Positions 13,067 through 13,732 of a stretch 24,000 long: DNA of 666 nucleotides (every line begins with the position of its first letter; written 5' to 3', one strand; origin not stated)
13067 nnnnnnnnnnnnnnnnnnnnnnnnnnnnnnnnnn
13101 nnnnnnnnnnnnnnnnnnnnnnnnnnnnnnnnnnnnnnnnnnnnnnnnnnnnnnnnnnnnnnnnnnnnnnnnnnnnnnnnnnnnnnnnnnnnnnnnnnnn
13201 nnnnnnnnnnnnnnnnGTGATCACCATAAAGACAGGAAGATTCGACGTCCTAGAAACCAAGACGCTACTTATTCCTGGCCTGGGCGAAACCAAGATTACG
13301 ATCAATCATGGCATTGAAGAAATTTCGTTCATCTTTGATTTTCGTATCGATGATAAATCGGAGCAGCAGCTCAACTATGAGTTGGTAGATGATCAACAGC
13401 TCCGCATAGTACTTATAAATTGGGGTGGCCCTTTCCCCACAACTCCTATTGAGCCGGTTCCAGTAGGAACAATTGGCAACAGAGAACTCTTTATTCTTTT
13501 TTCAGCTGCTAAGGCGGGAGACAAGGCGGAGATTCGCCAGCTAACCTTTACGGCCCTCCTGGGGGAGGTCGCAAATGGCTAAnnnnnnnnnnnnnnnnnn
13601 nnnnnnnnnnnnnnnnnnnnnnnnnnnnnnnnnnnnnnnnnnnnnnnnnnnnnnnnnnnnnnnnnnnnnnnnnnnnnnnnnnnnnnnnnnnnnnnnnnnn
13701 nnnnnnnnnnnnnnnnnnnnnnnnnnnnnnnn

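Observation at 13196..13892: Single cassette carrying a translationally coupled pair: 121-aa beta-rich protein plus 88-aa two-TM protein, no recognisable family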

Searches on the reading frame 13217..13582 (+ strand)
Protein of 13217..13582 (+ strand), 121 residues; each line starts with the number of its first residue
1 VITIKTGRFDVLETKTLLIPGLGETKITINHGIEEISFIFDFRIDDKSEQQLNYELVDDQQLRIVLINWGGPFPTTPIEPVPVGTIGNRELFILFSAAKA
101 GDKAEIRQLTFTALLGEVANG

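Call 7: search_protein_families(library=pfam, proteins=[window:13217-13582:+], max_evalue=0.1)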
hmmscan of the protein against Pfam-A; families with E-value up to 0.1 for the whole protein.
window:13217-13582:+ (121 aa): 1 family
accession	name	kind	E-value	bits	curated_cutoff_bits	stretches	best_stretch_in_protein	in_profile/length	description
PF21732.2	DUF6864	-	1.8e-17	63.6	27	1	3-116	1-114/114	Domain of unknown function (DUF6864)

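Call 8: search_protein_families(library=padloc, proteins=[window:13217-13582:+], max_evalue=1)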
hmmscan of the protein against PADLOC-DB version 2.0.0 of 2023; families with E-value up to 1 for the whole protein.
window:13217-13582:+ (121 aa): 0 families

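Call 9: search_protein_families(library=ncbifam, proteins=[window:13217-13582:+], max_evalue=1)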
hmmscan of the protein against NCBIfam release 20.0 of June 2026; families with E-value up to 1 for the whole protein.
window:13217-13582:+ (121 aa): 0 families

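Call 11: find_homologous_proteins(query=window:13217-13579:+, max_evalue=0.001)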
Query window:13217-13579:+ (121 aa): 1 proteins with E <= 0.001 among 3 candidates.
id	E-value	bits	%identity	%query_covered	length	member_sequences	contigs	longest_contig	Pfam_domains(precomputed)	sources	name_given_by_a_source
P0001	9.9e-73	260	100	100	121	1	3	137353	PF21732.3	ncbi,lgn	ncbi:MAG: DUF6864 domain-containing function [Lysobacterales bacterium]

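Call 20: find_homologous_proteins(query=A1, max_evalue=0.001)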
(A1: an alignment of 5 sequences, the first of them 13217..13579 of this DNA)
Query A1 (5 sequences) (121 aa, profile of the alignment): 53 proteins with E <= 0.001 among 1013 candidates.
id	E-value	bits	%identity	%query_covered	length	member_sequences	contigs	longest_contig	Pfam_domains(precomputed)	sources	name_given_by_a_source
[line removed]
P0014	1.9e-54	200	43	100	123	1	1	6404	PF21732.3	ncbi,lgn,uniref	ncbi:DUF6864 domain-containing function [Lysobacter sp. F6437]|uniref:DUF6864 domain-containing func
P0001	2.3e-52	194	100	100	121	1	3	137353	PF21732.3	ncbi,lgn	ncbi:MAG: DUF6864 domain-containing function [Lysobacterales bacterium]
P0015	1.4e-51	191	42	97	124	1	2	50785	PF21732.3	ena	-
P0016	2.3e-48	181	41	100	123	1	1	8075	PF21732.3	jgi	jgi:hypothetical protein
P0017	2.8e-46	174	42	100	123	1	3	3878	PF21732.3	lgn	-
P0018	8.0e-45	169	39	100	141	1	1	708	PF21732.3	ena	-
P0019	8.4e-45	169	43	100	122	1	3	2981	PF21732.3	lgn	-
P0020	7.2e-44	166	44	97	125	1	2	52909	PF21732.3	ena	-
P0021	8.5e-44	166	55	100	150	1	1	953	PF21732.3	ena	-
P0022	4.3e-43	164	48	100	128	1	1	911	PF21732.3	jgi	jgi:hypothetical protein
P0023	2.1e-41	158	42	96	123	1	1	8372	PF21732.3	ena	-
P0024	2.2e-41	158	42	99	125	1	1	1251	PF21732.3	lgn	-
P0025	4.4e-41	157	46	96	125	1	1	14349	PF21732.3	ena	-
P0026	4.5e-41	157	45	99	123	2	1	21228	PF21732.3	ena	-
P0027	8.6e-41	156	45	97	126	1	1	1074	PF21732.3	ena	-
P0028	1.2e-40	156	47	97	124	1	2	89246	PF21732.3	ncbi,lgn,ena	-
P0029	6.6e-40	154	43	94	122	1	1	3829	PF21732.3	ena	-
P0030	1.6e-39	152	41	96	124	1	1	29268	PF21732.3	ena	-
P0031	5.8e-39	151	41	96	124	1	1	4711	PF21732.3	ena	-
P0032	7.9e-39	150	44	96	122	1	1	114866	PF21732.3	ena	-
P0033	9.7e-39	150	41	96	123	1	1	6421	PF21732.3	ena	-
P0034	1.2e-38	149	44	94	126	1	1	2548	PF21732.3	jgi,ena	jgi:hypothetical protein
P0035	1.4e-38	149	39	93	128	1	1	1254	PF21732.3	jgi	-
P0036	3.5e-38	148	43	96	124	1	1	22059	PF21732.3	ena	-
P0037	4.4e-38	148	45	99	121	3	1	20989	PF21732.3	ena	-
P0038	5.0e-38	148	39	96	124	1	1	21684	PF21732.3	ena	-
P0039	5.5e-38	147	40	96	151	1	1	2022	PF21732.3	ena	-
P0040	9.5e-38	147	36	96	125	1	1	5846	PF21732.3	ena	-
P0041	3.0e-37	145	43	99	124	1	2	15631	PF21732.3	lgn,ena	-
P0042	9.4e-37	143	39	97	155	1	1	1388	PF21732.3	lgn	-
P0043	1.0e-36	143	38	96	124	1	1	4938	PF21732.3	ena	-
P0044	1.1e-36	143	37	97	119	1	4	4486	PF21732.3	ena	-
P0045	1.2e-36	143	39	96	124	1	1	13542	PF21732.3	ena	-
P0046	2.3e-36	142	41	99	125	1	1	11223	PF21732.3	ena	-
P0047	3.8e-36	141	40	96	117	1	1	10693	PF21732.3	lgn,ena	-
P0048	1.1e-35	140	38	99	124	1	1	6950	PF21732.3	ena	-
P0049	4.8e-35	138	40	96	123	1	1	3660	PF21732.3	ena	-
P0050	8.8e-35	137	41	96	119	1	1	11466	PF21732.3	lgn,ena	-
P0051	1.4e-34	136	35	94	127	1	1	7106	PF21732.3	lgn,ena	-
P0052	7.6e-34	134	39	96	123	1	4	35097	PF21732.3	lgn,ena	-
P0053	6.1e-33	131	34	96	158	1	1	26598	PF21732.3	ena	-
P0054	7.0e-33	131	46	92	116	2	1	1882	PF21732.3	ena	-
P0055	1.0e-32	130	37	99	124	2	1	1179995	PF21732.3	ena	-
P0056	1.9e-31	126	42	97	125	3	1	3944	PF21732.3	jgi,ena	-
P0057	1.9e-31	126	41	97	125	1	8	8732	PF21732.3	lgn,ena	-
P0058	3.2e-31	126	34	96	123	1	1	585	PF21732.3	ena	-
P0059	1.8e-29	120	46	78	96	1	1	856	PF21732.3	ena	-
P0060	1.1e-26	111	40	78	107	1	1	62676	PF21732.3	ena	-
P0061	1.7e-21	94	36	81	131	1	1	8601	PF21732.3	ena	-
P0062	4.7e-18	83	36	96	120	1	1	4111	PF21732.3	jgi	jgi:hypothetical protein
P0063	4.9e-16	76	43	60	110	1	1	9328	PF21732.3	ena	-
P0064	2.5e-14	71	39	56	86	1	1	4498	PF21732.3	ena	-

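Call 25: find_related_loci(query=A1, collection=genome_contigs, flank=6000)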
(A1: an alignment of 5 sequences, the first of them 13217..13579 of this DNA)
Query A1 (121 aa) in genome_contigs; peptide patterns used: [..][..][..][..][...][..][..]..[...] (x = any residue, [..] = any of these).
17 stretches matched a pattern; 1 encode a relative of the query (tblastn E <= 1e-3); 1 distinct loci.
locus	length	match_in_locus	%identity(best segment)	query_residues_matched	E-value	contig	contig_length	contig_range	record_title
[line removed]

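Call 27: find_related_loci(query=A4, collection=metagenome_contigs, flank=5000)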
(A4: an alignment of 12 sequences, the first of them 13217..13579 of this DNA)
Query A4 (121 aa) in metagenome_contigs; peptide patterns used: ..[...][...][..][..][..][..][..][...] (x = any residue, [..] = any of these).
209 stretches matched a pattern, but none encodes a relative of the query by tblastn (E <= 1e-3).

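Call 28: find_related_loci(query=A4, collection=viral_contigs, flank=5000)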
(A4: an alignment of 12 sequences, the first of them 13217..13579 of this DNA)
Query A4 (121 aa) in viral_contigs; peptide patterns used: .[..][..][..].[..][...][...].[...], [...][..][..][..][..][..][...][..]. (x = any residue, [..] = any of these).
178 stretches matched a pattern, but none encodes a relative of the query by tblastn (E <= 1e-3).

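Call 29: find_encoding_contigs(protein=P0055, flank=5000, max_places=2)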
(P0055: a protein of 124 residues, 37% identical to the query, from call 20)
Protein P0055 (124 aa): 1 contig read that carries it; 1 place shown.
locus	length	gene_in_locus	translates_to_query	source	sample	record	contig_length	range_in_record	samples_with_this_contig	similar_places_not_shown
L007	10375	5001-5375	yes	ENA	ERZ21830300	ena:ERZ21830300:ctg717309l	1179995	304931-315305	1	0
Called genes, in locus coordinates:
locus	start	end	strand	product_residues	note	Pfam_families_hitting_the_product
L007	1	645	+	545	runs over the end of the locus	PF01839:FG-GAP (faint), PF13517:FG-GAP_3, PF07593:UnbV_ASPIC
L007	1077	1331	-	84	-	-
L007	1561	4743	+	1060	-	PF13620:CarboxypepD_reg, PF13715:CarbopepD_reg_2 (weak), PF25183:OMP_b-brl_4, PF00593:TonB_dep_Rec_b-barrel (weak)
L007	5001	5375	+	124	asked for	PF21732:DUF6864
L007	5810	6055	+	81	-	PF01402:RHH_1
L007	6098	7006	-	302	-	PF02826:2-Hacid_dh_C (weak), PF03446:NAD_binding_2, PF03807:F420_oxidored (weak), PF14833:NAD_binding_11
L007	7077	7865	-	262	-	PF00106:adh_short, PF08659:KR, PF13561:adh_short_C2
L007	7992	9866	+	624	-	PF13432:TPR_16 (weak), PF13432:TPR_16 (weak), PF12895:ANAPC3 (weak), PF13414:TPR_11 (weak), PF14559:TPR_19, PF13432:TPR_16, PF13424:TPR_12 (weak), PF14559:TPR_19 (weak), +20 more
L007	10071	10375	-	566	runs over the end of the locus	PF01839:FG-GAP (faint), PF13517:FG-GAP_3, PF07593:UnbV_ASPIC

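Call 30: find_encoding_contigs(protein=P0032, flank=5000, max_places=2)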
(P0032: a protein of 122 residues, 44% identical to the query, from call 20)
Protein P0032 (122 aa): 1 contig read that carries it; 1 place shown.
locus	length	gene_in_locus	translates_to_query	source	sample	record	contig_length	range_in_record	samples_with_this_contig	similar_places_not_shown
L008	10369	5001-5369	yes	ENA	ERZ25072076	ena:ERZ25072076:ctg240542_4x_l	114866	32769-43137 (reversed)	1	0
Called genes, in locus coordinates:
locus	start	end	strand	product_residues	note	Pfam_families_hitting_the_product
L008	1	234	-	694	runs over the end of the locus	PF00270:DEAD (faint), PF04851:ResIII, PF18766:SWI2_SNF2, PF22679:T1R_D3-like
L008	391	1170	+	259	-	PF00872:Transposase_mut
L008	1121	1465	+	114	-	PF00486:Trans_reg_C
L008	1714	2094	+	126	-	PF01527:HTH_Tnp_1 (weak), PF13384:HTH_23 (weak), PF13518:HTH_28 (weak)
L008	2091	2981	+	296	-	PF13276:HTH_21, PF00665:rve (weak), PF13683:rve_3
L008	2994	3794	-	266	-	PF00270:DEAD, PF04851:ResIII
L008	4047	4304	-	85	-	-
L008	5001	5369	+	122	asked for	PF21732:DUF6864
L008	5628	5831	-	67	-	-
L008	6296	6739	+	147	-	PF06491:Disulph_isomer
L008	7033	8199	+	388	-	PF00174:Oxidored_molyb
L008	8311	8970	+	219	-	-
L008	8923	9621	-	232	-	PF01609:DDE_Tnp_1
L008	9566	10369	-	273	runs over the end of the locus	PF13565:HTH_32 (weak), PF00665:rve (weak), PF13683:rve_3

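Call 31: find_encoding_contigs(protein=P0028, flank=5000, max_places=2)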
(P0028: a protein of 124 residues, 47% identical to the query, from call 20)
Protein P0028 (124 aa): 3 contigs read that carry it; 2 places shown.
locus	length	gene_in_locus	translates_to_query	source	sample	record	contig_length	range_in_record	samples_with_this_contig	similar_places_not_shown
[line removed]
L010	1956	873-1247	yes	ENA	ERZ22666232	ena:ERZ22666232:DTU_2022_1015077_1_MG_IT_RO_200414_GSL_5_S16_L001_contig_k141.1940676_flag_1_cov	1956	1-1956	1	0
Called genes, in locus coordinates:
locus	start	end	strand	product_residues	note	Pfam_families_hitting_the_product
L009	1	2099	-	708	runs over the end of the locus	PF05649:Peptidase_M13_N, PF01431:Peptidase_M13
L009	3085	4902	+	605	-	PF05960:DUF885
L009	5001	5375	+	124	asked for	PF21732:DUF6864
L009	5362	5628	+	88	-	-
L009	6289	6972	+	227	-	-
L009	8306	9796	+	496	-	PF00078:RVT_1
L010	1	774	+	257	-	?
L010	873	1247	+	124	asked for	PF21732:DUF6864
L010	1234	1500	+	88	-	-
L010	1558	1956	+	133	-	?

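Call 33: predict_structure(alignment_id=A3)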
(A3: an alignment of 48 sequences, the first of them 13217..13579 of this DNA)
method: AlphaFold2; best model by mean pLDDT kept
length: 121 residues; sequences in the alignment: 48
mean_pLDDT: 92.5   pTM: 0.84
mean pLDDT of the five models: 92.5, 92.3, 92.1, 91.9, 91.8
residues with pLDDT >= 90: 100; 70-90: 18; 50-70: 2; < 50: 1
segments of 3 or more residues with pLDDT < 50: none
pLDDT, mean of each block of 10 residues (from residue 1): 89 95 95 94 94 95 95 92 94 95 89 89 43
secondary structure, 60 per line:
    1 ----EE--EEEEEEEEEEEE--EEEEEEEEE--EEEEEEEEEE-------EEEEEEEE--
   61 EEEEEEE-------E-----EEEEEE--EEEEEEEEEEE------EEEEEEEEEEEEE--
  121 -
elements in order: E9-20 E23-31 E34-43 E51-58 E61-67 E81-86 E89-99 E106-118

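Call 38: fold_search(model_id=the predicted structure, library=pdb)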
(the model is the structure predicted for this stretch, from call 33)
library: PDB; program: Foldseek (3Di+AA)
matches with E <= 10: 761; with E <= 0.001: 0
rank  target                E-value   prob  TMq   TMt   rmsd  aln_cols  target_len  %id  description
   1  9xps_B                2.2e-01  0.06  0.15  0.07  13.8       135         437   10  The neck structure of the Phage Phikz (released 2026-02-11)
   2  3wa5_B                5.6e-01  0.14  0.28  0.28  12.7       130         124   12  Crystal Structure of type VI peptidoglycan muramidase effector Tse3 in complex with its cognate immunity protein Tsi3 (released 2013-10-02)
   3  2czu_A                6.3e-01  0.12  0.24  0.20  14.2       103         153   12  lipocalin-type prostaglandin D synthase (released 2006-10-03)
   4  5mtw_A                6.6e-01  0.12  0.25  0.23  13.5       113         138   11  Mycobacterium tuberculosis Rv1957 SecB-like chaperone in complex with a ChAD peptide from Rv1956 HigA1 antitoxin (released 2018-10-24)
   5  9xps_6                6.6e-01  0.08  0.23  0.13  19.0       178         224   10  The neck structure of the Phage Phikz (released 2026-02-11)
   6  1fx3_C                7.0e-01  0.08  0.21  0.19  14.9       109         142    8  CRYSTAL STRUCTURE OF H. INFLUENZAE SECB (released 2000-12-06)
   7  5mtw_D                7.4e-01  0.11  0.24  0.22  11.6       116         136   11  Mycobacterium tuberculosis Rv1957 SecB-like chaperone in complex with a ChAD peptide from Rv1956 HigA1 antitoxin (released 2018-10-24)
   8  2o2a_D                7.4e-01  0.08  0.20  0.20  15.5       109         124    6  The crystal structure of a protein of unknown function from Streptococcus agalactiae (released 2006-12-26)
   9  4n7s_B                7.8e-01  0.10  0.26  0.26  14.9       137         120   10  Crystal structure of Tse3-Tsi3 complex with Zinc ion (released 2014-04-23)
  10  4os3_B                7.8e-01  0.09  0.23  0.19  14.2       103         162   12  Three-dimensional structure of the C65A-W112F double mutant of Human lipocalin-type Prostaglandin D Synthase apo-form (released 2014-08-06)
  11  9o5a_D                8.3e-01  0.14  0.28  0.02  12.7       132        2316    7  The KICSTOR-GATOR1 complex (released 2026-02-18)
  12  1ozb_B                8.3e-01  0.11  0.24  0.22  14.9       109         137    7  Crystal Structure of SecB complexed with SecA C-terminus (released 2003-10-14)
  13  2o2a_B                8.3e-01  0.08  0.21  0.21  15.4       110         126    5  The crystal structure of a protein of unknown function from Streptococcus agalactiae (released 2006-12-26)
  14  3oqu_A                9.2e-01  0.12  0.30  0.24  14.1       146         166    6  Crystal structure of native abscisic acid receptor PYL9 with ABA (released 2011-09-14)
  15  6z82                  9.2e-01  0.08  0.26  0.21  14.9       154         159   12  Thalictrum flavumn Norcoclaurine synthase point mutant in complex with a transition state analoge (released 2020-12-02)
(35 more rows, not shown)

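Call 44: fold_search(model_id=the predicted structure, library=viral)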
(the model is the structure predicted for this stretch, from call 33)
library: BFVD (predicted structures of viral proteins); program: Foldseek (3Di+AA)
matches with E <= 10: 568; with E <= 0.001: 1
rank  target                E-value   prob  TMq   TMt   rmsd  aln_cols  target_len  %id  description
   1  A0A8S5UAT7            2.6e-09  1.00  0.83  0.83   1.7       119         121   18  Uncharacterized protein [Siphoviridae sp. ctlIg4]
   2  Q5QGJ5                6.7e-02  0.23  0.27  0.10  16.1       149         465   12  (no name in the UniProt tables at hand)
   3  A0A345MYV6            8.3e-02  0.14  0.21  0.13  27.2       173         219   12  (no name in the UniProt tables at hand)
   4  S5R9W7                1.7e-01  0.14  0.25  0.08  19.2       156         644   11  Finer protein [Duck adenovirus 1]
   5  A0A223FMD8            2.2e-01  0.06  0.16  0.09  16.9       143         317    9  TNF-alpha-receptor-like protein [Murmansk poxvirus]
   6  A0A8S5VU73            3.4e-01  0.11  0.24  0.11  15.3       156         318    8  Uncharacterized protein [Tectiviridae sp.]
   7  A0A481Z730            3.6e-01  0.57  0.22  0.34   4.4        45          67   13  Uncharacterized protein [Pithovirus LCPAC302]
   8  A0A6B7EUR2            3.8e-01  0.11  0.18  0.16  15.4        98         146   10  (no name in the UniProt tables at hand)
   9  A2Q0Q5                4.0e-01  0.47  0.31  0.33  11.8       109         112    8  (no name in the UniProt tables at hand)
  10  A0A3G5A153            4.0e-01  0.44  0.42  0.34   5.8       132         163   12  Uncharacterized protein [Harvfovirus sp.]
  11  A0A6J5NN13            4.2e-01  0.15  0.24  0.25  14.6       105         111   12  Uncharacterized protein (Fragment) [uncultured Caudovirales phage]
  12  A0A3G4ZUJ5            4.4e-01  0.18  0.31  0.19  13.0       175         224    6  START domain containing protein [Barrevirus sp.]
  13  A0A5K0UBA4            4.7e-01  0.07  0.21  0.05   9.8       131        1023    8  Vesicle-fusing ATPase-like [Yasminevirus sp. GU-2018]
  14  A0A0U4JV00            5.0e-01  0.06  0.17  0.16  14.4       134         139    7  (no name in the UniProt tables at hand)
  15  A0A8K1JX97            5.2e-01  0.44  0.28  0.13   7.6       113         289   10  Nonstructural protein (Fragment) [Tomato spotted wilt virus]
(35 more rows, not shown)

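Call 48: search_protein_families(library=phrogs, proteins=[window:13217-13579:+, P0013, P0032, P0055, P0062], max_evalue=1)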
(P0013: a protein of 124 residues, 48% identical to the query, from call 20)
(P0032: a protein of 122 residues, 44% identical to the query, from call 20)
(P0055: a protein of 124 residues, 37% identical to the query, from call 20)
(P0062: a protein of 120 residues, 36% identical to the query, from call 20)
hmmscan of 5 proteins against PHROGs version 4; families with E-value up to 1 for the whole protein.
window:13217-13579:+ (121 aa): 2 families
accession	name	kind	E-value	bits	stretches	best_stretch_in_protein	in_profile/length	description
phrog_32866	-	unknown function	0.012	16.5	1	28-113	41-126/129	-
phrog_3509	-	unknown function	0.27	12.4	1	7-41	9-41/57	-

P0013 (124 aa): 2 families
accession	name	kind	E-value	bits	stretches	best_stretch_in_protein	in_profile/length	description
phrog_32866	-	unknown function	1.8e-06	28.9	1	38-102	51-118/129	-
phrog_35122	-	unknown function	0.0064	17.5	1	7-105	12-116/128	-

P0032 (122 aa): 2 families
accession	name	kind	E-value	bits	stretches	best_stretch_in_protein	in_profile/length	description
phrog_32866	-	unknown function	4.7e-08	34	1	46-104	64-122/129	-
phrog_35122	-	unknown function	1.2e-06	29.4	1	4-99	10-111/128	-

P0055 (124 aa): 3 families
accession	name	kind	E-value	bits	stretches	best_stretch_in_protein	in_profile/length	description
phrog_32866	-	unknown function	3.6e-07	31.1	1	36-102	50-118/129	-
phrog_35122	-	unknown function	0.094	13.7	1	7-89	13-99/128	-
phrog_19168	-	unknown function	0.29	12.3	1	63-92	3-32/59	-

P0062 (120 aa): 1 family
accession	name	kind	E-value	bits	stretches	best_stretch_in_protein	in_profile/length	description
phrog_35122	-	unknown function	0.0035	18.3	1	7-93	12-101/128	-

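Call 50: search_dna_similar(query=P0032, collection=phages, mode=protein, max_evalue=1, max_rows=30)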
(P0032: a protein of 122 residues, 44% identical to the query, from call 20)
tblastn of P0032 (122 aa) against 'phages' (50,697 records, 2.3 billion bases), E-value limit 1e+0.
Records with a match: 2; places in all: 2; records where one place covers at least 80% of the query: 0.
Best place of each record, by identity: <60% 2.
By first word of the organism name: Acinetobacter 2.
By host as written in the record: Acinetobacter baumannii Ab404_GEIH-2010 1; Acinetobacter baumannii Ab105 1.
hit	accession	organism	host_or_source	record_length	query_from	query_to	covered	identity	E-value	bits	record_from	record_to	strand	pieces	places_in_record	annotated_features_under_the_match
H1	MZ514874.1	Acinetobacter phage Ab105-2phideltaCI404ad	Acinetobacter baumannii Ab404_GEIH-2010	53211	36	104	57%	29.2%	6e-2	38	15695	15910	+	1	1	hypothetical protein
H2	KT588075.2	Acinetobacter phage Ab105-2phi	Acinetobacter baumannii Ab105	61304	36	104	57%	29.2%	6e-2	38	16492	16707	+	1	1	hypothetical protein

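Call 51: search_dna_similar(query=window:13217-13579:+, collection=plasmids, mode=protein, max_evalue=1, max_rows=30)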
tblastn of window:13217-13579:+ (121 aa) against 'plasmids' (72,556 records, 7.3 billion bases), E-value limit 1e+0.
No match.
